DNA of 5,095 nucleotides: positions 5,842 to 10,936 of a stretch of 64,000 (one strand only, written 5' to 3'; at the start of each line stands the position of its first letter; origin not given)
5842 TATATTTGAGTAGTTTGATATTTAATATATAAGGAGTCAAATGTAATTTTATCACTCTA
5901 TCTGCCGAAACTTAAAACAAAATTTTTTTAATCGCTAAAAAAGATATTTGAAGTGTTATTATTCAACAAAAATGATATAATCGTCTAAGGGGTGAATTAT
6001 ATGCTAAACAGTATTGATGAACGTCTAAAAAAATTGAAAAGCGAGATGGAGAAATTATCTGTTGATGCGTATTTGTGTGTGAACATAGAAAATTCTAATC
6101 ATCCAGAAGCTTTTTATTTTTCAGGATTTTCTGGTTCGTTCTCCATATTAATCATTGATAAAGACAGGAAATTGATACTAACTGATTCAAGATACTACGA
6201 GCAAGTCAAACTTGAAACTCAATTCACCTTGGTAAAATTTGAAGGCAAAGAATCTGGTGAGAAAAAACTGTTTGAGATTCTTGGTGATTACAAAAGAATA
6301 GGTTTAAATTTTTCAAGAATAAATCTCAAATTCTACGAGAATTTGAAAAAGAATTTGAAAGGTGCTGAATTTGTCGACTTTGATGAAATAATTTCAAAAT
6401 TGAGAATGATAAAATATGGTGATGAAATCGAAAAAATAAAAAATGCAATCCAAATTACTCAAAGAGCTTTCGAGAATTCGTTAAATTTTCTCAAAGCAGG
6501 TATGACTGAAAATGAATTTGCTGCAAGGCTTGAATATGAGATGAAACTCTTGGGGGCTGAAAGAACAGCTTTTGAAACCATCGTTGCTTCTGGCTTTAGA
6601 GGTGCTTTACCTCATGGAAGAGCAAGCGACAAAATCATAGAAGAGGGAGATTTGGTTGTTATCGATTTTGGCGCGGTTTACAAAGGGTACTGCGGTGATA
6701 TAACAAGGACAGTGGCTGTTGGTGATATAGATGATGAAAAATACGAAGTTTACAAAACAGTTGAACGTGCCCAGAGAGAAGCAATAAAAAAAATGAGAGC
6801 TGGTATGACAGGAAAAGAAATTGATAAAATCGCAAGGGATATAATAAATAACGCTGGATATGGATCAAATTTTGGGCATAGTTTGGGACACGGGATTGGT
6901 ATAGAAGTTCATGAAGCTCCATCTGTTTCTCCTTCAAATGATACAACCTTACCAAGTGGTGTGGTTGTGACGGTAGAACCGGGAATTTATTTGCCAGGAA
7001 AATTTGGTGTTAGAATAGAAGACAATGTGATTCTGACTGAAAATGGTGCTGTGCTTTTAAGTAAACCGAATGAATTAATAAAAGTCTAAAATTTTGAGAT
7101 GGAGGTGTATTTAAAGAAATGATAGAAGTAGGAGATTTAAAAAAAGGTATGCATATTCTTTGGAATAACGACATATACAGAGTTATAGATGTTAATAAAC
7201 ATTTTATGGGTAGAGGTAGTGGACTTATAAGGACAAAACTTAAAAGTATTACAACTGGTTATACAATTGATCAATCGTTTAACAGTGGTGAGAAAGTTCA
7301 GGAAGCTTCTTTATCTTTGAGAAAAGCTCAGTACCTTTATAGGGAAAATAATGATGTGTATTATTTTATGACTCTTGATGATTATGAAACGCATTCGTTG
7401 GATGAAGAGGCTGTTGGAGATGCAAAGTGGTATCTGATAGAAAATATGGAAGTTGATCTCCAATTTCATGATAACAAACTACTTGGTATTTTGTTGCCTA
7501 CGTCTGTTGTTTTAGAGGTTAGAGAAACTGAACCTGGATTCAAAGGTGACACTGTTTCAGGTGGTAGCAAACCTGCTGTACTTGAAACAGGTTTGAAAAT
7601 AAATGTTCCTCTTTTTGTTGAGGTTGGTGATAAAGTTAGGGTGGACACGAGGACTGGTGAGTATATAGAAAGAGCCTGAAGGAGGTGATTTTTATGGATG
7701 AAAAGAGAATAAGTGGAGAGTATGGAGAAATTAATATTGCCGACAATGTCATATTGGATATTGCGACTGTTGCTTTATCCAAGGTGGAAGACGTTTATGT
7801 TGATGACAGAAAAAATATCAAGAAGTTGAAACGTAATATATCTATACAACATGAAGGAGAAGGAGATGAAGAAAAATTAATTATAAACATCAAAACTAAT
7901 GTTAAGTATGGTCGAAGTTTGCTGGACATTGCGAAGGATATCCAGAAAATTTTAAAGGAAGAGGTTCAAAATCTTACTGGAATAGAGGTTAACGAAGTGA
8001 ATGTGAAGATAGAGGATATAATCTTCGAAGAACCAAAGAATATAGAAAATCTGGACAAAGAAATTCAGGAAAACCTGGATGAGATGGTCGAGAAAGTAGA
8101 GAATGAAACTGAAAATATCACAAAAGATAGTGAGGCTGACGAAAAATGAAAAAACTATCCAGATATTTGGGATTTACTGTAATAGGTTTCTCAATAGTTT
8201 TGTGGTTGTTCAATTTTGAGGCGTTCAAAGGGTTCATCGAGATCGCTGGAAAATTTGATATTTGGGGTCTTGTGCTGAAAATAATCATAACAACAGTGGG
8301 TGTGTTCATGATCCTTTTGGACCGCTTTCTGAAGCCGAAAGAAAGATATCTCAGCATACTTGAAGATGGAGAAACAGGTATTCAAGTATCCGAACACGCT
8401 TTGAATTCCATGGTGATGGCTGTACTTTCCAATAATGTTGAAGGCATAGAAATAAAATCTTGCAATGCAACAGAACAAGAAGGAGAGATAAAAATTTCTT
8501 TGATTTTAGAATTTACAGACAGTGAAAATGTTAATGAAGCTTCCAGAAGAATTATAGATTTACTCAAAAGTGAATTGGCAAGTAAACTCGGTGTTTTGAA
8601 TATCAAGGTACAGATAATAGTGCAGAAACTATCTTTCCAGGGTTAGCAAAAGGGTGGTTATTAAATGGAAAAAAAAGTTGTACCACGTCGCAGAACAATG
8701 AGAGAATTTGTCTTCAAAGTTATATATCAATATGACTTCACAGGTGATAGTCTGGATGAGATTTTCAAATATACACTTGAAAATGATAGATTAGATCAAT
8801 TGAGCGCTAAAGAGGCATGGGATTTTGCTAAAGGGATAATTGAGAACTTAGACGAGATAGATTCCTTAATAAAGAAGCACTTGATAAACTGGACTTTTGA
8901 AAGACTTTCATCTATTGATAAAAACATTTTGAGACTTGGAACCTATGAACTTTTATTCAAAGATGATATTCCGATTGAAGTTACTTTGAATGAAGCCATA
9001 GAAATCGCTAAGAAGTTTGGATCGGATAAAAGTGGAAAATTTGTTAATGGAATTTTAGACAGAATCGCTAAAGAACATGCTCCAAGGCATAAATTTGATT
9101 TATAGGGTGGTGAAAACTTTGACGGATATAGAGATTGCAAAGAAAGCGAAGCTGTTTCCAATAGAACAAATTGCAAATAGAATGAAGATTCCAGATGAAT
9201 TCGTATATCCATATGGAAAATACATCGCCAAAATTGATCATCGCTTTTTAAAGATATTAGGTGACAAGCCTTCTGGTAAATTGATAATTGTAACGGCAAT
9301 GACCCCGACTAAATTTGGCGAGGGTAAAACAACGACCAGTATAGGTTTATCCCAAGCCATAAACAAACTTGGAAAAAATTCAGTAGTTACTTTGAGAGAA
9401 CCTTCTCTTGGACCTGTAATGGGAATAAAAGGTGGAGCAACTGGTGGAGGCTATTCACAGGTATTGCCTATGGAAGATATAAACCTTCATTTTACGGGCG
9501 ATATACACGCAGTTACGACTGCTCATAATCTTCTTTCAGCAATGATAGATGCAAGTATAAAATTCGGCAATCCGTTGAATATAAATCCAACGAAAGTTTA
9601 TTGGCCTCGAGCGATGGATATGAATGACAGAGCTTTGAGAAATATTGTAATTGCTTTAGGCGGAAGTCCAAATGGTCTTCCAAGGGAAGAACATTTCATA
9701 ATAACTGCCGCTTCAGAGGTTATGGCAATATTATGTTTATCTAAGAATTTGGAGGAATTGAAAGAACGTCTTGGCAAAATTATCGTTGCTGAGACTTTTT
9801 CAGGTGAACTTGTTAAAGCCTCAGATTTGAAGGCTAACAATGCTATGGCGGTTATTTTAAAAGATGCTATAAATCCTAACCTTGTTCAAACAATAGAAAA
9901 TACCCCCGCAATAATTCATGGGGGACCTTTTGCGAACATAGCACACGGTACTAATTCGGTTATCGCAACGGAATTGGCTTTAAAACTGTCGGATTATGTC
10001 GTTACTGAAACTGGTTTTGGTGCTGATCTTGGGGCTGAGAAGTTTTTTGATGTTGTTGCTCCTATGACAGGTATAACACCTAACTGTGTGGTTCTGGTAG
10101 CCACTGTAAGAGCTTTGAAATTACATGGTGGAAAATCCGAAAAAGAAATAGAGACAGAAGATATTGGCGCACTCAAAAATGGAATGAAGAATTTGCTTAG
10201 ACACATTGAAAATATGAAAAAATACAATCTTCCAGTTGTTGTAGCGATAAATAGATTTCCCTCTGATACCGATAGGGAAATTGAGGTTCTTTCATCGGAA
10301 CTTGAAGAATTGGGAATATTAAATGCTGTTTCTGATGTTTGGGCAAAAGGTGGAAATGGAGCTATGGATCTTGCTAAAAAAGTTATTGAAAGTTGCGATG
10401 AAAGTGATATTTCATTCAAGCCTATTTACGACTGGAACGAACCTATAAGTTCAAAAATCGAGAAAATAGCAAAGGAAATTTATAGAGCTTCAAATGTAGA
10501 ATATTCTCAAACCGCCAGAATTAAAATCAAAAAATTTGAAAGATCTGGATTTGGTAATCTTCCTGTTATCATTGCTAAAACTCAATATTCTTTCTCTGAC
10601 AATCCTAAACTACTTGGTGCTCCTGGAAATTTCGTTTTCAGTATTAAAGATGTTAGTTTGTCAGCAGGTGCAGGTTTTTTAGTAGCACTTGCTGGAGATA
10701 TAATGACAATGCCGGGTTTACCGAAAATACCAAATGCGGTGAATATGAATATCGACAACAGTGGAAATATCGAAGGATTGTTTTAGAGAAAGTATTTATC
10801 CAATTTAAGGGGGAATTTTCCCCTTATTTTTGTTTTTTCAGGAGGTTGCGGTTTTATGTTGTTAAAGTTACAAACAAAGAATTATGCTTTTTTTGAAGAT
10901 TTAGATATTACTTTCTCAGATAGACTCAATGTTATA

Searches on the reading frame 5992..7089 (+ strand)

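Call 70: search_protein_families(library=pfam, proteins=[window:5992-7089:+], max_evalue=1e-8)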
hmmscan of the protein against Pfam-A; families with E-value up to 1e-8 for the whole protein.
window:5992-7089:+ (365 aa): 2 families
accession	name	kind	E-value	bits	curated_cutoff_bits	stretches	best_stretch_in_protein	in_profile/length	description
PF00557.29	Peptidase_M24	-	6.3e-72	242.1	23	1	147-350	1-208/208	Metallopeptidase family M24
PF01321.24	Creatinase_N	-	2.2e-23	83.6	22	1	11-140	1-128/128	Creatinase/Prolidase N-terminal domain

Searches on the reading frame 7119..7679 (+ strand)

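Call 70: search_protein_families(library=pfam, proteins=[window:7119-7679:+], max_evalue=1e-8)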
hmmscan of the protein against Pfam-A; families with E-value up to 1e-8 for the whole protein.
window:7119-7679:+ (186 aa): 3 families
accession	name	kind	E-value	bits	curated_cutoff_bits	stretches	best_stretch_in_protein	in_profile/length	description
PF09285.17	Elong-fact-P_C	-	2.9e-28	97.8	25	1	130-185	1-56/56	Elongation factor P, C-terminal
PF08207.18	EFP_N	-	1.8e-17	63.5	23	1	4-60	2-58/58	Elongation factor P (EF-P) KOW-like domain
PF01132.26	EFP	-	2.8e-15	56.5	27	1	68-121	1-53/54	Elongation factor P (EF-P) OB domain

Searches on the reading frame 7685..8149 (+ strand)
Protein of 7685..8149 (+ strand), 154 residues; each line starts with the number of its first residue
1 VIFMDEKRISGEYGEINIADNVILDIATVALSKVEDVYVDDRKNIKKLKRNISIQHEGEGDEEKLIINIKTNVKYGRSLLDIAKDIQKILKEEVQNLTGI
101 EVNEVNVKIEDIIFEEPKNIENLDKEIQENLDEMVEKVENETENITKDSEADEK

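Call 70: search_protein_families(library=pfam, proteins=[window:7685-8149:+], max_evalue=1e-8)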
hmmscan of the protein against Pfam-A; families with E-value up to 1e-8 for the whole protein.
window:7685-8149:+ (154 aa): 1 family
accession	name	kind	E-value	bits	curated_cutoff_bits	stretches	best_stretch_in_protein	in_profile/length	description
PF03780.18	Asp23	-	1.7e-15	57.8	28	1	13-112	2-107/108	Asp23 family, cell envelope-related function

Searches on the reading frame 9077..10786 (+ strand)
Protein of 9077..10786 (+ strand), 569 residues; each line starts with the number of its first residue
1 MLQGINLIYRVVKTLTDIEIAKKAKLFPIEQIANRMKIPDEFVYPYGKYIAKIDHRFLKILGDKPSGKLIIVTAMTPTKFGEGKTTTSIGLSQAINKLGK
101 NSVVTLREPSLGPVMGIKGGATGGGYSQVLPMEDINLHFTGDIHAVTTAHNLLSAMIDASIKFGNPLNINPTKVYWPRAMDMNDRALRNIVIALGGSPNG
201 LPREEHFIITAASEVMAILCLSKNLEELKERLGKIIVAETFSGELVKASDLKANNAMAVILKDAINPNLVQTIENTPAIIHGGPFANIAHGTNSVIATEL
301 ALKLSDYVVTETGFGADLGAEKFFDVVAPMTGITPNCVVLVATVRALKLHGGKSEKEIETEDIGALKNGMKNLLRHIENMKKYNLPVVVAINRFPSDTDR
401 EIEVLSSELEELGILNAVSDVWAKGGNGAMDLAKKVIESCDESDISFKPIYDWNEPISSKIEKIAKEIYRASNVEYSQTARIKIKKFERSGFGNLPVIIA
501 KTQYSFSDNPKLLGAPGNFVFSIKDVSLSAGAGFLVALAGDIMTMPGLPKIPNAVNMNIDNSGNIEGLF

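Call 71: search_protein_families(library=pfam, proteins=[window:9077-10786:+], max_evalue=1e-8)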
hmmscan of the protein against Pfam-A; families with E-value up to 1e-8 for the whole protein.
window:9077-10786:+ (569 aa): 1 family
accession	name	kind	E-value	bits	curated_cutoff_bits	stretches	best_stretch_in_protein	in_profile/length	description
PF01268.25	FTHFS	-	4.8e-258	857.4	27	1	16-569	2-556/556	Formate--tetrahydrofolate ligase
